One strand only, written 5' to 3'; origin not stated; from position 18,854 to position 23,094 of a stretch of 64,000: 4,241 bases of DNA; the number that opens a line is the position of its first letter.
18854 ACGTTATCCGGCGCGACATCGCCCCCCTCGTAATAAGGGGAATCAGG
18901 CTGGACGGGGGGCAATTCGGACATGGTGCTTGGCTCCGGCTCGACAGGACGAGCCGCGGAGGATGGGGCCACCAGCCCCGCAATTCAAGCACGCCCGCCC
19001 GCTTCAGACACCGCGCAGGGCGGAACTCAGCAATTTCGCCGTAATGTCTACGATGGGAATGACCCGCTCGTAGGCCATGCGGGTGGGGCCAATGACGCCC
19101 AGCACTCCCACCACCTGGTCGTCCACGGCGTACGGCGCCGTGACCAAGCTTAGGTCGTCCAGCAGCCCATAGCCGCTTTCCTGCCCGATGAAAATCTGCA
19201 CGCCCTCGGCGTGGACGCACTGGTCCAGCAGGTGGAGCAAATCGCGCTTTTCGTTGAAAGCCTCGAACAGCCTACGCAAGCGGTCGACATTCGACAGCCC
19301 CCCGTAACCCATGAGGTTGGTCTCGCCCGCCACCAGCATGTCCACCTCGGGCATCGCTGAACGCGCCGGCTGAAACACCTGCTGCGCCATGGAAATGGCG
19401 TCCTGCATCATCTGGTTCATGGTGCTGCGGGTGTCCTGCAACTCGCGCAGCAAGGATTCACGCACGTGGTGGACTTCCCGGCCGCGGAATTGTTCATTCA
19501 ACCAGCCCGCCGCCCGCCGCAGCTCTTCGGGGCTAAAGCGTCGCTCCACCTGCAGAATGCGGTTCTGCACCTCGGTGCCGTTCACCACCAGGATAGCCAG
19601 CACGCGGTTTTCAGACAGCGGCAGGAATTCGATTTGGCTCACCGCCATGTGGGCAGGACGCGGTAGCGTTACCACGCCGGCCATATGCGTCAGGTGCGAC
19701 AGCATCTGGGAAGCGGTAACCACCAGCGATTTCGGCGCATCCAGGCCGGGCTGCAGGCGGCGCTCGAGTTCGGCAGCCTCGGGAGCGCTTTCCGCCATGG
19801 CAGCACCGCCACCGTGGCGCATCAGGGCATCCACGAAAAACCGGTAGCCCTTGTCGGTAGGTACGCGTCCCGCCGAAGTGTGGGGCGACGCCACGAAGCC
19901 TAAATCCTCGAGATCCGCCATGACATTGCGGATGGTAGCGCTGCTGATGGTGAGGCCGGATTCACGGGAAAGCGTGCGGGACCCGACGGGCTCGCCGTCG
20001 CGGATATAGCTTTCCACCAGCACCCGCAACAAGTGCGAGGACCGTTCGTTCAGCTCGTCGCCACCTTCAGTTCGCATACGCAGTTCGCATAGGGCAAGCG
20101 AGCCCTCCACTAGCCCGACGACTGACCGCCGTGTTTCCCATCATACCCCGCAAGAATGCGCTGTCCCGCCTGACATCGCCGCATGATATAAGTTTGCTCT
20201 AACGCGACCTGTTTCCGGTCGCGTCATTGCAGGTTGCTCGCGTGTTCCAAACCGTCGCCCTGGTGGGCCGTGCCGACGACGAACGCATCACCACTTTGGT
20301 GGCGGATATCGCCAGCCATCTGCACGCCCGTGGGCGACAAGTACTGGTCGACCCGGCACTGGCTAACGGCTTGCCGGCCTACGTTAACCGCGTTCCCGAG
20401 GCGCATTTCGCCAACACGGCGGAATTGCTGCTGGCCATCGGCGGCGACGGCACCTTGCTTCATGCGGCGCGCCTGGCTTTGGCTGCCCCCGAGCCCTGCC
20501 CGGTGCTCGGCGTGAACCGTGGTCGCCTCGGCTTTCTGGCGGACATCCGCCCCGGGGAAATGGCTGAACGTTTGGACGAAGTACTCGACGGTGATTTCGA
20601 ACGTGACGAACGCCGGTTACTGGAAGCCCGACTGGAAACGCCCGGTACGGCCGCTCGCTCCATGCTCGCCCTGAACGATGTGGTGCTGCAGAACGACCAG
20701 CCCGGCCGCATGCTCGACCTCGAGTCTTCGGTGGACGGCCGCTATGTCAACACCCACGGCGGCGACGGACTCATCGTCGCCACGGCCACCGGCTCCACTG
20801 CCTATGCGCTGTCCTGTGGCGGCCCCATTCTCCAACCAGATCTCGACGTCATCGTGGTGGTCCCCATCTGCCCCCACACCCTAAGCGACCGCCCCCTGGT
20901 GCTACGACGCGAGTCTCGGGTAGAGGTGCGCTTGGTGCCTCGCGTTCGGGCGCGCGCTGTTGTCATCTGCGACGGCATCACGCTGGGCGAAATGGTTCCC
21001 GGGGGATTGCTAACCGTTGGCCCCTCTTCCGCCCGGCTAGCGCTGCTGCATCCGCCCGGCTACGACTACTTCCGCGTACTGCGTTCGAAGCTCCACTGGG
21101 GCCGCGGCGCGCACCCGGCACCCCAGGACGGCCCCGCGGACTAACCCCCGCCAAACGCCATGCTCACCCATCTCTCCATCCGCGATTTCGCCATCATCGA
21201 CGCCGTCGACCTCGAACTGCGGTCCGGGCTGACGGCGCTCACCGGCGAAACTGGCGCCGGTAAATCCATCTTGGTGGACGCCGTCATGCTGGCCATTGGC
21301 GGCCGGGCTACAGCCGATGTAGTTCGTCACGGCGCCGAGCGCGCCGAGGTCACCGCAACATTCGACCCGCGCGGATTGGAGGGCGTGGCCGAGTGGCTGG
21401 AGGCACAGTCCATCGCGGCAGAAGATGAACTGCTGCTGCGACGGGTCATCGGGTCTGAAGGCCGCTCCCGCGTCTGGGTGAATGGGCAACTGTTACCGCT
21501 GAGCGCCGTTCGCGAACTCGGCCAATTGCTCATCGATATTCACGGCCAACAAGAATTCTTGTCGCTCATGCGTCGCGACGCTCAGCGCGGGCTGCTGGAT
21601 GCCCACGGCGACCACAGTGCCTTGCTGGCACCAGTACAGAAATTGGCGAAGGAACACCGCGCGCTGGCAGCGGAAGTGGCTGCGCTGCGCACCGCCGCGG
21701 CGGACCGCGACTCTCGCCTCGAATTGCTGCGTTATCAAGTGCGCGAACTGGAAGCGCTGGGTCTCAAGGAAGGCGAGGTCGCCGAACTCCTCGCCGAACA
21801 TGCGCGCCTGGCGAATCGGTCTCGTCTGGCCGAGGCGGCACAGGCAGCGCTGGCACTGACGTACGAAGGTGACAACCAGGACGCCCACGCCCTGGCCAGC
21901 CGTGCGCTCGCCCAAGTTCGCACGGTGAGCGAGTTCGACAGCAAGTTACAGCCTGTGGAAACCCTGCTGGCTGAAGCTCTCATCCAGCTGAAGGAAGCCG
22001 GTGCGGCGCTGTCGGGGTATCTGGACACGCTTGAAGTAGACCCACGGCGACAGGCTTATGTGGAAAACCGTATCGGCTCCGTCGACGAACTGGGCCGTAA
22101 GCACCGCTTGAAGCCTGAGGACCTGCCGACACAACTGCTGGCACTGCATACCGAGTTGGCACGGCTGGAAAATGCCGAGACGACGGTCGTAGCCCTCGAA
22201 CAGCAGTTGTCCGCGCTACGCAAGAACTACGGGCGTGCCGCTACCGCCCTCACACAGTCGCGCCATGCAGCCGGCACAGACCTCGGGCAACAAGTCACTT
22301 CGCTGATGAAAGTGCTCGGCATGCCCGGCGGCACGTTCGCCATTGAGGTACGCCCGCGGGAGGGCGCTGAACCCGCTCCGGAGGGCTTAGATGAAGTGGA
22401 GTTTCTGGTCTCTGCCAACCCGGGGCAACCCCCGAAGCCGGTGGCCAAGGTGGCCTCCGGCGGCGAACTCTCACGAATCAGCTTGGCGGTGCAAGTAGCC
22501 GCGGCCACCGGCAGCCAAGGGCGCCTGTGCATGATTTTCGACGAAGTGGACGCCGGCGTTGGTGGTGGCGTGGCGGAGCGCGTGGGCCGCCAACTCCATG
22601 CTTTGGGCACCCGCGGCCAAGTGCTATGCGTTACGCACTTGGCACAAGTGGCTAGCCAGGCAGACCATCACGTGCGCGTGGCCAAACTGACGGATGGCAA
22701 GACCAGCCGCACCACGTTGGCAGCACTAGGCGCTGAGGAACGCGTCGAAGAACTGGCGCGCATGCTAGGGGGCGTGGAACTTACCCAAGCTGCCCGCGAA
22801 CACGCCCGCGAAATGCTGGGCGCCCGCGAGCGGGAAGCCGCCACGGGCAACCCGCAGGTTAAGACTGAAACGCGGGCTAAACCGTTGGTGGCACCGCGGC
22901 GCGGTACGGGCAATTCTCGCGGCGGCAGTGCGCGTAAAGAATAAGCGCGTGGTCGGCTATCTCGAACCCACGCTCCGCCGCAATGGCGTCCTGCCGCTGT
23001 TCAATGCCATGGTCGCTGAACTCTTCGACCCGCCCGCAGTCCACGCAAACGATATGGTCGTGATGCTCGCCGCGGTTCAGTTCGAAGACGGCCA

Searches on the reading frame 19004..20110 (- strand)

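Call 67: search_protein_families(library=pfam, proteins=[window:19004-20110:-], max_evalue=0.00001)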
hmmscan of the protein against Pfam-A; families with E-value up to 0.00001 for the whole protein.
window:19004-20110:- (368 aa): 1 family
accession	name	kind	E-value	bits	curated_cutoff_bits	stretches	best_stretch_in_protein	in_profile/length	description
PF01628.27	HrcA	-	1.4e-62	211.9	22.2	1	129-351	3-215/215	HrcA protein C terminal domain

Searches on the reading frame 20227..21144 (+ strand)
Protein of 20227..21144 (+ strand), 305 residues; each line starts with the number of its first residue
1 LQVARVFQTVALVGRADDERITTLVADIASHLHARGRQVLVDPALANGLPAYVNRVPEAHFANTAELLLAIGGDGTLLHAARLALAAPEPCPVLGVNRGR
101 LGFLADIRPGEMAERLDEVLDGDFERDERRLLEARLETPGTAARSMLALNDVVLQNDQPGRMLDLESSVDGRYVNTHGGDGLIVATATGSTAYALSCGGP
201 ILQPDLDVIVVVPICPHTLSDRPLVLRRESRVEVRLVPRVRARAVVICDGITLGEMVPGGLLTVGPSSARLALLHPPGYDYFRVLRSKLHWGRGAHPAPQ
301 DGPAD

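Call 8: search_protein_families(library=pfam, proteins=[window:20227-21144:+])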
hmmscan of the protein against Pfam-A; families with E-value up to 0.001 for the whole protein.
window:20227-21144:+ (305 aa): 2 families
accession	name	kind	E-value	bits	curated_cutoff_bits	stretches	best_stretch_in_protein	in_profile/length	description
PF20143.4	NAD_kinase_C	-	5e-31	107.5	23.7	1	149-269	1-119/126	ATP-NAD kinase C-terminal domain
PF01513.26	NAD_kinase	-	1.6e-16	61.2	25.5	1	10-124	1-130/130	ATP-NAD kinase N-terminal domain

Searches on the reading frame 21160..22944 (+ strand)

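Call 8: search_protein_families(library=pfam, proteins=[window:21160-22944:+])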
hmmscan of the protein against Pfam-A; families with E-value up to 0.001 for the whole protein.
window:21160-22944:+ (594 aa): 3 families
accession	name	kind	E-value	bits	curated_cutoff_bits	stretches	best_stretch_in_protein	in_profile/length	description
PF02463.25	SMC_N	-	1.4e-17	64.3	40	1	2-514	2-218/220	RecF/RecN/SMC N terminal domain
PF13476.12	AAA_23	-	2.6e-09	38.5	27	1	5-64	2-63/201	AAA domain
PF13555.12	AAA_29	-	1.9e-05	24.7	27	1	12-46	11-46/61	P-loop containing region of AAA domain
